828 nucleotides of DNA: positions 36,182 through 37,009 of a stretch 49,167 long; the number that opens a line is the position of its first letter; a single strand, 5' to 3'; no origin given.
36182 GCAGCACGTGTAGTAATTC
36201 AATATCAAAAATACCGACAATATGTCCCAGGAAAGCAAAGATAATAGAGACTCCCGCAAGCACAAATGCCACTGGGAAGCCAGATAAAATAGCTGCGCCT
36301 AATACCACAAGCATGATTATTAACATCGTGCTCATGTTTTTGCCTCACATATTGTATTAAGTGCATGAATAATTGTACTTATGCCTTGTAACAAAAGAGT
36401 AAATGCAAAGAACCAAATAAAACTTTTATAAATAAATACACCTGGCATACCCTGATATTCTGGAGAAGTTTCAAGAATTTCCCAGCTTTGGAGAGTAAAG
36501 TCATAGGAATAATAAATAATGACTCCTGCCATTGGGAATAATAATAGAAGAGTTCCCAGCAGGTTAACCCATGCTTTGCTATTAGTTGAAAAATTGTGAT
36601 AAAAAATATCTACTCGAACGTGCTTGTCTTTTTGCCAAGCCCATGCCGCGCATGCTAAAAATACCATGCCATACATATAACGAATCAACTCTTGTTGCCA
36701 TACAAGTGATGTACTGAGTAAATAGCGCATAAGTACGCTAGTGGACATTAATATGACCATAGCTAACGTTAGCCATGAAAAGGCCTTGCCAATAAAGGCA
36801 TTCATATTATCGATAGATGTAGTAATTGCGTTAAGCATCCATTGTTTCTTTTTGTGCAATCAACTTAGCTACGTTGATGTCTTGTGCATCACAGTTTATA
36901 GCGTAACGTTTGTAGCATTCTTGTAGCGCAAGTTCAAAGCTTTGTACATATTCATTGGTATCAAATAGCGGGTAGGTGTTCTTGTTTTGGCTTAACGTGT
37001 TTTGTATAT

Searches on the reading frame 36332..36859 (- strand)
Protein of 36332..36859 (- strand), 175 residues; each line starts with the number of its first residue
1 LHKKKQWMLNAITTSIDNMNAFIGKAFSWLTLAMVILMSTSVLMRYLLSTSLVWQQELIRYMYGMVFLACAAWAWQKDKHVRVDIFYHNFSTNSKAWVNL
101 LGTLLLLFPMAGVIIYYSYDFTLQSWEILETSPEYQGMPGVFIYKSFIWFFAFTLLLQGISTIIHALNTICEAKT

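Call 60: search_protein_families(library=pfam, proteins=[window:36332-36859:-], max_evalue=0.00001)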
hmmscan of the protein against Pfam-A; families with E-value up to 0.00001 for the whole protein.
window:36332-36859:- (175 aa): 1 family
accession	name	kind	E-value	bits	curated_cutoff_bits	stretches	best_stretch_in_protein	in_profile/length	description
PF04290.18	DctQ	-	1.6e-19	70.5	28.3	1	34-167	1-130/132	Tripartite ATP-independent periplasmic transporters, DctQ component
